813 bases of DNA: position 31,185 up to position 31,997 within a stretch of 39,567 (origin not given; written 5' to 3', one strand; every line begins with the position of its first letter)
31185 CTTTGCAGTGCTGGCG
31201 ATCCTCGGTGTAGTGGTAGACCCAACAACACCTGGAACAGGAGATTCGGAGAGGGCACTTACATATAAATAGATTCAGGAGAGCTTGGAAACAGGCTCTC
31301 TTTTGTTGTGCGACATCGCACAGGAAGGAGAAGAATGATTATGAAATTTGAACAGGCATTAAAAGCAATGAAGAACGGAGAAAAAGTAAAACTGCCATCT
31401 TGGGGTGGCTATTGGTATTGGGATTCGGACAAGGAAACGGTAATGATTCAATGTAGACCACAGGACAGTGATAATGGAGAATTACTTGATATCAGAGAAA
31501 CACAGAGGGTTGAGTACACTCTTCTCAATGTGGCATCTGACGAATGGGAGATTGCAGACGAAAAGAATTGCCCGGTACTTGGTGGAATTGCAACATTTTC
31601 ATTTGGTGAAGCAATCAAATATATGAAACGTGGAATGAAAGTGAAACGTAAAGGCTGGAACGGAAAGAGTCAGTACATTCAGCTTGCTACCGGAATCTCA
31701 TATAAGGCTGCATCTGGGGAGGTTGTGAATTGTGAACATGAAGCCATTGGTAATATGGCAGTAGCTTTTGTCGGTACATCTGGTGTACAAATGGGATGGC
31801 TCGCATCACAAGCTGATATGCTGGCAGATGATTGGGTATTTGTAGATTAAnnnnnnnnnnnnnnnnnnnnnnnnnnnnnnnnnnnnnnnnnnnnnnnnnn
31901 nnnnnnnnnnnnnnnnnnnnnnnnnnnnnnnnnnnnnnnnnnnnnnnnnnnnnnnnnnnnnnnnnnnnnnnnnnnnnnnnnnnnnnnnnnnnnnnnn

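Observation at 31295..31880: Tandem DUF2829 (Tad2-like) gene inserted between holin and endolysin, bracketed by a duplicated 18-nt palindromic motif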

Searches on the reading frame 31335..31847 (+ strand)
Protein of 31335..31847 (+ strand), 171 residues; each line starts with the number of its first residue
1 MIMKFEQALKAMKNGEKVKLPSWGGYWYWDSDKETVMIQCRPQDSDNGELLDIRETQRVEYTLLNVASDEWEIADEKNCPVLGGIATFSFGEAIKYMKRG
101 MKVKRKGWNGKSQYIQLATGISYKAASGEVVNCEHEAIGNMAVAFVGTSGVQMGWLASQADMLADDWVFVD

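Call 3: search_protein_families(library=pfam, proteins=[window:31335-31847:+], max_evalue=0.1)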
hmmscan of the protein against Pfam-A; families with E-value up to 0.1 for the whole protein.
window:31335-31847:+ (171 aa): 1 family
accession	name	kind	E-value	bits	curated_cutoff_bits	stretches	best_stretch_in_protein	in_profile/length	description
PF11195.14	Tad2-like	-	7e-26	91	25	2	89-170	2-73/73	Thoeris anti-defense 2-like domain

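Call 4: search_protein_families(library=phrogs, proteins=[window:31335-31847:+], max_evalue=0.01)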
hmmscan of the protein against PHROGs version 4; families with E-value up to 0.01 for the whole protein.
window:31335-31847:+ (171 aa): 6 families
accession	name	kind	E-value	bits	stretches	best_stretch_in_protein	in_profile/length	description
phrog_1048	-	unknown function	4.1e-60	204.3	1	3-171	31-195/211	-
phrog_872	-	unknown function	6.5e-26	92.3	1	86-170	87-171/172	-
phrog_37292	-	unknown function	5e-10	40.4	2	87-170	18-95/182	-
phrog_6670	-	unknown function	2.1e-07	31.8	0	89-120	2-33/120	-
phrog_2709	-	unknown function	0.001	20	0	3-28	10-35/103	-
phrog_3474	-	unknown function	0.0074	17.1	0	3-19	4-20/64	-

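Call 7: search_dna_similar(query=window:31335-31847:+, collection=phages, mode=protein, max_rows=40)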
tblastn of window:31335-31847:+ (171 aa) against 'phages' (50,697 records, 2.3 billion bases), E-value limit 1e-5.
Records with a match: 177; places in all: 178; records where one place covers at least 80% of the query: 2.
Best place of each record, by identity: >=99% 1; 60-80% 2; <60% 174.
By first word of the organism name: Escherichia 46; Vibrio 33; Klebsiella 18; Bacillus 17; Lactobacillus 12; Clostridium 6; Pseudomonas 4; Pectobacterium 4; Enterobacteria 3; Acinetobacter 3; and 20 more.
By host as written in the record: Escherichia coli 22; - 21; Klebsiella pneumoniae 12; Vibrio crassostreae 10; Vibrio parahaemolyticus 5; Lactobacillus plantarum 4; Pectobacterium atrosepticum DSM18077 4; Lactobacillus brevis 4; and 63 more.
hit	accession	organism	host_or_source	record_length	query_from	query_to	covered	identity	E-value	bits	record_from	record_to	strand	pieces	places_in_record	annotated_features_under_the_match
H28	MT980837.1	Ruminococcus phage phiRg507T2_3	[Ruminococcus] gnavus ATCC 29149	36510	1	171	100%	100.0%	6e-112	354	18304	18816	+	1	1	gp19: hypothetical protein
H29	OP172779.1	Dorea phage DO134P1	Dorea sp. 000433215 DA134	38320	3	171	99%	68.0%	5e-74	246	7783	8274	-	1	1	hypothetical protein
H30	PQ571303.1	Ruminococcus phage RG-TP1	Mediterraneibacter gnavus (Ruminococcus ...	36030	1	75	44%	76.0%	7e-31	122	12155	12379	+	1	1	DUF2829 domain-containing protein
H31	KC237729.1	Clostridium phage vB_CpeS-CP51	Clostridium perfringens 5147-97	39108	3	75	43%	53.4%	1e-17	84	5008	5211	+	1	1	hypothetical protein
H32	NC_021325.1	Clostridium phage vB_CpeS-CP51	Clostridium perfringens 5147-97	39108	3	75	43%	53.4%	1e-17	84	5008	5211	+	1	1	hypothetical protein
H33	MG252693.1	Lactobacillus phage Lenus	Lactobacillus plantarum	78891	87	170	49%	42.4%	2e-10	64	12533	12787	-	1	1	hypothetical protein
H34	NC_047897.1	Lactobacillus phage Lenus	Lactobacillus plantarum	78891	87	170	49%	42.4%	2e-10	64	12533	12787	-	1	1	hypothetical protein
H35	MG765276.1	Lactobacillus phage Nyseid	Lactobacillus plantarum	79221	87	170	49%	42.4%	2e-10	64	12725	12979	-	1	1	hypothetical protein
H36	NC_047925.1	Lactobacillus phage Nyseid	Lactobacillus plantarum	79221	87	170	49%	42.4%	2e-10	64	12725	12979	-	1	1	hypothetical protein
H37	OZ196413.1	Vibrio phage D478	Seawater and oysters mix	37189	72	171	58%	35.5%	3e-6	52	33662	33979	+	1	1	hypothetical protein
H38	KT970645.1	Bacillus phage phi4J1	Bacillus thuringiensis 4J1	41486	82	171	53%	38.5%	5e-10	63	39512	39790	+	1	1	hypothetical protein (x2)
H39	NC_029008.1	Bacillus phage phi4J1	Bacillus thuringiensis 4J1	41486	82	171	53%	38.5%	5e-10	63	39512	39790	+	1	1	DUF2829 domain-containing protein (x2)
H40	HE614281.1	Staphylococcus phage SpaA1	Staphylococcus pasteuri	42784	82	171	53%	38.5%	5e-10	63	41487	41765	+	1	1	P61: phage related protein | P60: phage related protein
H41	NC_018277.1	Staphylococcus phage SpaA1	Staphylococcus pasteuri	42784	82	171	53%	38.5%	5e-10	63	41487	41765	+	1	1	P61: DUF2829 domain-containing protein | P60: DUF2829 domain-containing protein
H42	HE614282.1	Bacillus phage BceA1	Bacillus cereus/thuringiensis group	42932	82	171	53%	38.5%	5e-10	63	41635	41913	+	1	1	P61: phage related protein | P60: phage related protein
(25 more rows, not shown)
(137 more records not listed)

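Call 8: search_solved_structures(query=window:31335-31847:+, max_evalue=1, show_alignments=3)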
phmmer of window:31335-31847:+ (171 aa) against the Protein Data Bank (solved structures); distinct sequences matched with E-value up to 1: 9.
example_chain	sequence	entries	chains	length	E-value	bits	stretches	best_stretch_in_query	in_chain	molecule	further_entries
8sme_A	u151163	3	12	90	2.9e-11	46.5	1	88-170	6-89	Gp34.65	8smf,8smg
8wje_B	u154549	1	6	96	3.3e-11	46.3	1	88-170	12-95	Gp34.65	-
9kzr_A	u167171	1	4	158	6.7e-11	45.3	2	84-117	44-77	AcrIIA7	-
8kbi_A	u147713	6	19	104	1.2e-10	44.5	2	88-117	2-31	Inhibitor of Type II CRISPR-Cas system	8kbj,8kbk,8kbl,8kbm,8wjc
9eib_A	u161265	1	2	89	1.3e-09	41.1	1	87-170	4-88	Prophage anti-Thoeris 2 (ModTad2)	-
8v3e_E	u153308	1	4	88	1.5e-09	41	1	87-170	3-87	Tad2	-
8wjd_A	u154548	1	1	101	5.9e-09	39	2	88-118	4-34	SptTad2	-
1z8r_A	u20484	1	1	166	0.47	13.3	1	113-150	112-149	Coxsackievirus B4 polyprotein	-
1kxq_E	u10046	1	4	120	0.79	12.5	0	13-33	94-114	antibody VHH fragment CABAMD9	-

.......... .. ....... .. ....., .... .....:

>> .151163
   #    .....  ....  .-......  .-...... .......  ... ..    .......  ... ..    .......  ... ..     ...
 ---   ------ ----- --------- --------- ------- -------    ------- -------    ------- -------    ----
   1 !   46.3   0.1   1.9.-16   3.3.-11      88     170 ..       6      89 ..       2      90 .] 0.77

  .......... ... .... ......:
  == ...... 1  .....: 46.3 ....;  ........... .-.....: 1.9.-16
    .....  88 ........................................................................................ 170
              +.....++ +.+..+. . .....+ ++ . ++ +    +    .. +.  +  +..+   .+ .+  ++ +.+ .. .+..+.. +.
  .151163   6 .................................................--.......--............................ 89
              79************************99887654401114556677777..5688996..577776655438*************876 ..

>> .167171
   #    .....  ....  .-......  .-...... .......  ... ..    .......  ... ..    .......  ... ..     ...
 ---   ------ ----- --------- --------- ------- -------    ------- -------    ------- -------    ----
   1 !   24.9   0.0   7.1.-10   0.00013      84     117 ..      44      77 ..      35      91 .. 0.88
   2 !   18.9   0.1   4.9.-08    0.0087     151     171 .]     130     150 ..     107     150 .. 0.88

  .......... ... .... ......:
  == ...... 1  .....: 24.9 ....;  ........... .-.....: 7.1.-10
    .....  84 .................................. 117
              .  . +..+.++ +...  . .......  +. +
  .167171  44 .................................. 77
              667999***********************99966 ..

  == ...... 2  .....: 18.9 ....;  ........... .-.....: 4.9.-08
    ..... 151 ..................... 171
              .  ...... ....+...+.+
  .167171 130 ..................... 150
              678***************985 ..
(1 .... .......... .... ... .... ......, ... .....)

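Call 18: find_homologous_proteins(query=window:31335-31847:+)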
Query window:31335-31847:+ (171 aa): 6644 proteins with E <= 0.001 among 6671 candidates; the best 120 are listed.
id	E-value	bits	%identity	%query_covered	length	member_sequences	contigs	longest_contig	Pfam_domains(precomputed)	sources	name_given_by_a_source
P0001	9.4e-110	382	99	99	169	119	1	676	PF11195.15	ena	-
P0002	4.7e-97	341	85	99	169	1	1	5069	PF11195.15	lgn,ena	-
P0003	2.3e-96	338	88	100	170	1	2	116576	PF11195.15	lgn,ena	-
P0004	3.8e-96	338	86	99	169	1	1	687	PF11195.15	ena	-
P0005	5.4e-96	337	86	99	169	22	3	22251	PF11195.15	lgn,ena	-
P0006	1.1e-95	336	85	99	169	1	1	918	PF11195.15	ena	-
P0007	1.5e-95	336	83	99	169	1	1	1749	PF11195.15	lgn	-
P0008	2.2e-95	335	86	99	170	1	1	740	PF11195.15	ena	-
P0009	2.3e-95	335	83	99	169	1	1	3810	PF11195.15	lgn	-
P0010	2.6e-95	335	85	99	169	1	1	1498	PF11195.15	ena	-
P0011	3.0e-95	335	84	99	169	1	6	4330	PF11195.15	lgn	-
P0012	3.3e-95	335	84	99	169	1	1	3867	PF11195.15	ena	-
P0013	3.6e-95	334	84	99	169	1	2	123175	PF11195.15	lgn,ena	-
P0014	4.3e-95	334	85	99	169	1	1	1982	PF11195.15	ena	-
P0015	7.6e-95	333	86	99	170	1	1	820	PF11195.15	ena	-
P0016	9.1e-95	333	85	99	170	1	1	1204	PF11195.15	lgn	-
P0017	1.2e-94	333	83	99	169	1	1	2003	PF11195.15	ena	-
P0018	1.2e-94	333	83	99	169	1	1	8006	PF11195.15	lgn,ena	-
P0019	2.2e-94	332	83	99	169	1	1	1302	PF11195.15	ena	-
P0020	2.4e-94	332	84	99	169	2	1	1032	PF11195.15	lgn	-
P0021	2.7e-94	332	85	99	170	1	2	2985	PF11195.15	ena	-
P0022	2.9e-94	331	85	99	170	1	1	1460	PF11195.15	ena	-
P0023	3.5e-94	331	84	99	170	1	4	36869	PF11195.15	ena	-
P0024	3.7e-94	331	85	99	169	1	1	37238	PF11195.15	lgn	-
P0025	4.1e-94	331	85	99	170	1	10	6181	PF11195.15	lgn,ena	-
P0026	4.3e-94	331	83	99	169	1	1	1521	PF11195.15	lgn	-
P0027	4.6e-94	331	83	99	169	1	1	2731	PF11195.15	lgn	-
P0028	5.1e-94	331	85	99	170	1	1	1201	PF11195.15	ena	-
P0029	6.6e-94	330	83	99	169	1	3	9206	PF11195.15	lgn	-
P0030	7.1e-94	330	82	99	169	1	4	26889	PF11195.15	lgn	-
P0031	7.8e-94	330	85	99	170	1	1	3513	PF11195.15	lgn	-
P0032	7.9e-94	330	85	99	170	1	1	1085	PF11195.15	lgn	-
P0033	8.0e-94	330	85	99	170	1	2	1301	PF11195.15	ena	-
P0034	8.9e-94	330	84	99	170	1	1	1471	PF11195.15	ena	-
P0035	8.9e-94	330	83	99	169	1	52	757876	PF11195.15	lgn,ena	-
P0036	9.0e-94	330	83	99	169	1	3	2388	PF11195.15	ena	-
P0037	1.0e-93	330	84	99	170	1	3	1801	PF11195.15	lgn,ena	-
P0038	1.0e-93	330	84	99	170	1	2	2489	PF11195.15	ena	-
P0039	1.3e-93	329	85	99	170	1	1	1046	PF11195.15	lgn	-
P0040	1.4e-93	329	84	99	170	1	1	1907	PF11195.15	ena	-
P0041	1.5e-93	329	83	99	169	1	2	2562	PF11195.15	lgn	-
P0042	1.9e-93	329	84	99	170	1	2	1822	PF11195.15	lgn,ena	-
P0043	2.0e-93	329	84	99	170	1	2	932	PF11195.15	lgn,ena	-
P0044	2.0e-93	329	84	99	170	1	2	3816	PF11195.15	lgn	-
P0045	2.1e-93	329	84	99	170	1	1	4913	PF11195.15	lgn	-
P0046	2.4e-93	328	82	99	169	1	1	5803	PF11195.15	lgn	-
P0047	2.4e-93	328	84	99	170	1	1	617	PF11195.15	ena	-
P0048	2.5e-93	328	85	99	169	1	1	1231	PF11195.15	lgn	-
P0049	2.6e-93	328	84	99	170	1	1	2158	PF11195.15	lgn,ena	-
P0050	2.7e-93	328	83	99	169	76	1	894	PF11195.15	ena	-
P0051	3.0e-93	328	85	99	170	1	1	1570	PF11195.15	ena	-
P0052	3.3e-93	328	84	99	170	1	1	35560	PF11195.15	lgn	-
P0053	3.4e-93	328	82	99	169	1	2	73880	PF11195.15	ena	-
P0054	3.6e-93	328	84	99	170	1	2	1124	PF11195.15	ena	-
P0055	3.6e-93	328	82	99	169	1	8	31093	PF11195.15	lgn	-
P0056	3.7e-93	328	82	99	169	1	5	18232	PF11195.15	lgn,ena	-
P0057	3.8e-93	328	84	99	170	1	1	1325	PF11195.15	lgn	-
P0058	4.0e-93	328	84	99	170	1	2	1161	PF11195.15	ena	-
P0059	4.1e-93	328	83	99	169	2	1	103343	PF11195.15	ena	-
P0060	4.2e-93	328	82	99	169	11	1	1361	PF11195.15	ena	-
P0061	4.5e-93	328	82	99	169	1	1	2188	PF11195.15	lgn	-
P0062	4.5e-93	328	83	99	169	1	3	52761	PF11195.15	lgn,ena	-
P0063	4.8e-93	327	82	99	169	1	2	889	PF11195.15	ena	-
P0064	4.9e-93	327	84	99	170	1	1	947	PF11195.15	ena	-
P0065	6.2e-93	327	84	99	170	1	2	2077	PF11195.15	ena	-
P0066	6.2e-93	327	82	99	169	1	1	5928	PF11195.15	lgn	-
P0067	7.2e-93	327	82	99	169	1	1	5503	PF11195.15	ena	-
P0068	7.3e-93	327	82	99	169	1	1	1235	PF11195.15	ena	-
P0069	7.5e-93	327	83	99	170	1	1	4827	PF11195.15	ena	-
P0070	7.6e-93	327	83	99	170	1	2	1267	PF11195.15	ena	-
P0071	8.4e-93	327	82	99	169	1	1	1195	PF11195.15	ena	-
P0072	8.5e-93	327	83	99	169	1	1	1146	PF11195.15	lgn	-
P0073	8.9e-93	327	83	99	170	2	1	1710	PF11195.15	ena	-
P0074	9.3e-93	327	83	99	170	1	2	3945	PF11195.15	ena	-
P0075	9.4e-93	327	84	99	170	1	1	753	PF11195.15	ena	-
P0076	9.4e-93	327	84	99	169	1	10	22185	PF11195.15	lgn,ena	-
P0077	9.6e-93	326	83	99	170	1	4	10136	PF11195.15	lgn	-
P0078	9.7e-93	326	83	99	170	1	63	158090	PF11195.15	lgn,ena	-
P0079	1.0e-92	326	84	99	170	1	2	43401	PF11195.15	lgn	-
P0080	1.0e-92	326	83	99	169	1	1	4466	PF11195.15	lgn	-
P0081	1.0e-92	326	83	99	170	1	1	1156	PF11195.15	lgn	-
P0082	1.1e-92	326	82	99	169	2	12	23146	PF11195.15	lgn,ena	-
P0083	1.1e-92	326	81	99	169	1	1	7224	PF11195.15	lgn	-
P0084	1.1e-92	326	83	99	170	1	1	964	PF11195.15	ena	-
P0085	1.3e-92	326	83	99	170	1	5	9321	PF11195.15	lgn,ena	-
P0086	1.3e-92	326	83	99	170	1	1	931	PF11195.15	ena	-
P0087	1.4e-92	326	82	99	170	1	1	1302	PF11195.15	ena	-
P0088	1.4e-92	326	84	99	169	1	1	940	PF11195.15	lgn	-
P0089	1.4e-92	326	82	99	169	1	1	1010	PF11195.15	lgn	-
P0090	1.6e-92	326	83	99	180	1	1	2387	PF11195.15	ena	-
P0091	1.6e-92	326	82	99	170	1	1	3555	PF11195.15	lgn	-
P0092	1.7e-92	326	83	99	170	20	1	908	PF11195.15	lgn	-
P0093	1.8e-92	326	83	99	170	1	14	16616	PF11195.15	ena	-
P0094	2.0e-92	325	82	99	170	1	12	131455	PF11195.15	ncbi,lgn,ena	-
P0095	2.1e-92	325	81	99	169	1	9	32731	PF11195.15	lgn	-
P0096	2.4e-92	325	83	99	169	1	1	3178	PF11195.15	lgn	-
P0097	3.1e-92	325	81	99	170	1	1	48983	PF11195.15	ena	-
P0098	3.1e-92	325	82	99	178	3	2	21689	PF11195.15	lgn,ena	-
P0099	3.5e-92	325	82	99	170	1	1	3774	PF11195.15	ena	-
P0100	3.5e-92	325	82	99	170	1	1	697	PF11195.15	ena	-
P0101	3.8e-92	325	82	99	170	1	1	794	PF11195.15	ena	-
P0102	3.9e-92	325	83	99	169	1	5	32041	PF11195.15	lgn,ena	-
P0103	4.1e-92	324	83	99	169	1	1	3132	PF11195.15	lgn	-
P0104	4.7e-92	324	83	99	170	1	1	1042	PF11195.15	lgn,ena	-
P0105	6.5e-92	324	83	98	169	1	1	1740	PF11195.15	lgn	-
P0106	6.7e-92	324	81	99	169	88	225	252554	PF11195.15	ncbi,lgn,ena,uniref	ncbi:hypothetical protein F190043G2_27990 [Blautia caecimuris]|uniref:DUF2829 domain-containing prot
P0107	6.8e-92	324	82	99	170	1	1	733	PF11195.15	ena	-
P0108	6.9e-92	324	82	99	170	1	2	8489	PF11195.15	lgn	-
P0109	7.1e-92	324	82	99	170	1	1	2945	PF11195.15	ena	-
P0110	7.2e-92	324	82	99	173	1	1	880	PF11195.15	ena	-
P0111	7.3e-92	324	82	99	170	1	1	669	PF11195.15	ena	-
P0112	7.3e-92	324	82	99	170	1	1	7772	PF11195.15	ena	-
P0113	7.6e-92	324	82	99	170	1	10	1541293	PF11195.15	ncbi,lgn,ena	-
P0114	7.6e-92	324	82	99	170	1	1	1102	PF11195.15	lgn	-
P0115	7.7e-92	324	82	99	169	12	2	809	PF11195.15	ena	-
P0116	7.9e-92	324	82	99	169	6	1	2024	PF11195.15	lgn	-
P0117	8.5e-92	323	82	99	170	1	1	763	PF11195.15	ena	-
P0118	9.0e-92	323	80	99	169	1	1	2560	PF11195.15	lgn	-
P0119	9.2e-92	323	82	99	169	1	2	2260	PF11195.15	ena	-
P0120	9.4e-92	323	82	99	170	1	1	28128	PF11195.15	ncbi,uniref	ncbi:DUF2829 domain-containing protein [Bariatricus sp. HCP28S3_D3]|uniref:DUF2829 domain-containing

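Call 21: find_related_loci(query=window:31335-31847:+, collection=viral_contigs, flank=4000)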
Query window:31335-31847:+ (171 aa) in viral_contigs; peptide patterns used: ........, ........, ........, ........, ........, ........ (x = any residue, [..] = any of these).
435 stretches matched a pattern; 421 encode a relative of the query (tblastn E <= 1e-3); the best 80 are kept; 80 distinct loci.
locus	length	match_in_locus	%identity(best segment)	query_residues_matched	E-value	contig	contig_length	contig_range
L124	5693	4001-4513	100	1-171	2e-115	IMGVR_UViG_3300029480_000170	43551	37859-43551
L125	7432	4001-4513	100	1-171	2e-115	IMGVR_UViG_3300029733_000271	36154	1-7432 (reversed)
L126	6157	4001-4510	100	2-171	1e-114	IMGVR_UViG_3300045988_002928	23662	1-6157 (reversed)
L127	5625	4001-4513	100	1-171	2e-115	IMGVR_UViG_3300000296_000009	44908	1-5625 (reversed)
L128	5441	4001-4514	99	1-171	8e-99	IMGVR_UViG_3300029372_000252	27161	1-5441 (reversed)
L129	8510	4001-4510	82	2-171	2e-96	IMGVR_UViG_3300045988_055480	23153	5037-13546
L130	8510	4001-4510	82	2-171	2e-96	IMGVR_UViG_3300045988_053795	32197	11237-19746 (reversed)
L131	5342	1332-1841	80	2-171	2e-95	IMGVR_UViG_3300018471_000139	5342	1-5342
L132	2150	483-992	79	2-171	4e-99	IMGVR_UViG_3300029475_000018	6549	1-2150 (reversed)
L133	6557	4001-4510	79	2-171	2e-94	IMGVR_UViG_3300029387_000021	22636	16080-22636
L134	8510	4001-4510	79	2-171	1e-94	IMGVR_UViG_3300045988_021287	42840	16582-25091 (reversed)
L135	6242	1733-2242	79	2-171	2e-94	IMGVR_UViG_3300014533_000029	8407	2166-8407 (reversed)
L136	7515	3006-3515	79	2-171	5e-94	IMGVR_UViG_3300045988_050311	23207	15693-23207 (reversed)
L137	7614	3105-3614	78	2-171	8e-93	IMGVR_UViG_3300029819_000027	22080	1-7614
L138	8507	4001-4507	78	3-171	1e-92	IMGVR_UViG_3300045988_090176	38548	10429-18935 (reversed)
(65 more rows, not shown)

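Call 26: search_protein_representatives(protein=window:31335-31847:+)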
Query: 171 residues. Proteins with E-value up to 0.001 (for the whole library): 3398; up to 1e-10: 504; up to 1e-30: 73. The best 150 are listed.
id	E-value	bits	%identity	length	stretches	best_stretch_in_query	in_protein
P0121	1.5e-83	294.9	81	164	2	82-167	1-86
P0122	1.6e-80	285.0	73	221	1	6-170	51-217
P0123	7.9e-71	253.5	70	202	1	3-154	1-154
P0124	3.7e-69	248.1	64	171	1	3-170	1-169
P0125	6.3e-68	244.0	63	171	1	3-170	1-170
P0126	4.1e-61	221.9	79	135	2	82-170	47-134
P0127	1.2e-60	220.4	76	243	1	3-143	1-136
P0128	3.0e-59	215.8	77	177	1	37-162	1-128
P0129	7.5e-59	214.5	75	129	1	46-170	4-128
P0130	2.7e-51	189.9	53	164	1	3-171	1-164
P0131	1.2e-48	181.3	59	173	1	3-143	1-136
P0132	2.7e-48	180.1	52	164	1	3-170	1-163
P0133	6.4e-48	178.9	50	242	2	4-171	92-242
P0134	4.2e-47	176.2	77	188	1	74-170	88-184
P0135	6.2e-47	175.7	78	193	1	73-170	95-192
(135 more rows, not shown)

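Call 39: predict_structure(alignment_id=A2)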
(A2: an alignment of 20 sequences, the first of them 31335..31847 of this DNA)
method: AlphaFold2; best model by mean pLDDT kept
length: 171 residues; sequences in the alignment: 20
mean_pLDDT: 89.2   pTM: 0.74
mean pLDDT of the five models: 89.2, 88.3, 87.8, 87.6, 87.0
residues with pLDDT >= 90: 114; 70-90: 46; 50-70: 11; < 50: 0
segments of 3 or more residues with pLDDT < 50: none
pLDDT, mean of each block of 10 residues (from residue 1): 95 97 93 94 64 89 91 95 92 93 88 89 88 74 90 92 93 75
secondary structure, 60 per line:
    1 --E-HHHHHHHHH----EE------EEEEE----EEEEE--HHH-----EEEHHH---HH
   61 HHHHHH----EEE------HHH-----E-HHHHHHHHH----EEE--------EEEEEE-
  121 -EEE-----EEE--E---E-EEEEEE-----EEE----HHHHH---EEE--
elements in order: H5-13 E26-30 E35-39 E50-52 H59-66 E71-73 H90-98 E103-105 E114-119 E122-124 E130-132 E141-146 E152-154 H159-163 E167-169
